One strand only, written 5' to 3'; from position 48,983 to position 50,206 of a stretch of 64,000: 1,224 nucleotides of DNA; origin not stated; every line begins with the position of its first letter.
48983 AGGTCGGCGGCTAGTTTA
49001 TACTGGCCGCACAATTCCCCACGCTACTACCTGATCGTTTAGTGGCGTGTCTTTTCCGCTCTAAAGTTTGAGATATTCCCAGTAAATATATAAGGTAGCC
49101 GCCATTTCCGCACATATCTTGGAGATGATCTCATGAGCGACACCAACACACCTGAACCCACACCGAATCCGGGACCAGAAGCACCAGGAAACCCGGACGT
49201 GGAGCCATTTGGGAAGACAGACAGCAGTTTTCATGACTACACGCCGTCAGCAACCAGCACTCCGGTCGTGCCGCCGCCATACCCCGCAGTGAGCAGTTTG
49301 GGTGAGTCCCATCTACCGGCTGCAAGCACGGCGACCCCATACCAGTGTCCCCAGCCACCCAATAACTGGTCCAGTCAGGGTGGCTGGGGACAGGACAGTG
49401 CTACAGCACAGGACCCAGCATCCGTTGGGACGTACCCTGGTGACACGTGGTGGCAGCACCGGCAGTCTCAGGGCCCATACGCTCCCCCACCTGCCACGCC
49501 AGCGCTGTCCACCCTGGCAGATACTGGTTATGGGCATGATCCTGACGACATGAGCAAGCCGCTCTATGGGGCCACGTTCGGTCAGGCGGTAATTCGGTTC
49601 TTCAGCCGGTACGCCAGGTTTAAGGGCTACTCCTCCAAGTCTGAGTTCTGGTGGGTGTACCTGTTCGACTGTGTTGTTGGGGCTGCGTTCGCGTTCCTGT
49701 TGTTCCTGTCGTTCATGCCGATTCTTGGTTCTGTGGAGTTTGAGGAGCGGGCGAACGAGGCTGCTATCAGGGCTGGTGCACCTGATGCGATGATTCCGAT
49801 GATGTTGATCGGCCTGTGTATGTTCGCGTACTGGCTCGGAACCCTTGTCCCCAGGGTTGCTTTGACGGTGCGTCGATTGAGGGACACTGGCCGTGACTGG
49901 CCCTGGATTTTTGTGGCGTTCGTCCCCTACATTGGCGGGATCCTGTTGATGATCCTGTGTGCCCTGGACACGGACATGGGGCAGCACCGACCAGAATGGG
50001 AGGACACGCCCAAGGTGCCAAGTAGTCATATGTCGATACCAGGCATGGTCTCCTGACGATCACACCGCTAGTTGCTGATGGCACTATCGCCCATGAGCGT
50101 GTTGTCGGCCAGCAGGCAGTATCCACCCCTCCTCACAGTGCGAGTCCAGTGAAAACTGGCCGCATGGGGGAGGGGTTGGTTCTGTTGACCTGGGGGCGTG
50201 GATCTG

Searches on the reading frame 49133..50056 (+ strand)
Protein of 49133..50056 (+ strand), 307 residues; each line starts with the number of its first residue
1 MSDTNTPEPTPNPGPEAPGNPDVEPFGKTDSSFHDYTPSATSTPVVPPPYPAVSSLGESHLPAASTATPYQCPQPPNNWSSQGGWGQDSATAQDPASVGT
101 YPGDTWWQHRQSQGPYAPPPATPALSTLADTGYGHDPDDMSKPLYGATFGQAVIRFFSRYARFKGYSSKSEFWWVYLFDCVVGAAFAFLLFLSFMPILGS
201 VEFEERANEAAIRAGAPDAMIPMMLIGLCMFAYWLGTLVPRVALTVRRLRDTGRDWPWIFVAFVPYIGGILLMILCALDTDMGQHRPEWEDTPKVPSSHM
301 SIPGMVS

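Call 9: search_protein_families(library=phrogs, proteins=[window:49133-50056:+], max_evalue=0.001)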
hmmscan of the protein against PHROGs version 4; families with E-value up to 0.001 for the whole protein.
window:49133-50056:+ (307 aa): 1 family
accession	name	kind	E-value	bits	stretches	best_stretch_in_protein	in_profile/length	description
phrog_12855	-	moron, auxiliary metabolic gene and host takeover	9.9e-22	78.3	1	151-286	67-187/333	membrane protein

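Call 10: search_protein_families(library=pfam, proteins=[window:49133-50056:+], max_evalue=0.001)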
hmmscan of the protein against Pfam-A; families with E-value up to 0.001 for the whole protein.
window:49133-50056:+ (307 aa): 1 family
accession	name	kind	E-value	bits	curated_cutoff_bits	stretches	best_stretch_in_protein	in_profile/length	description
PF05656.20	DUF805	-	1.2e-19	71.2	25.7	1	160-284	1-106/111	Protein of unknown function (DUF805)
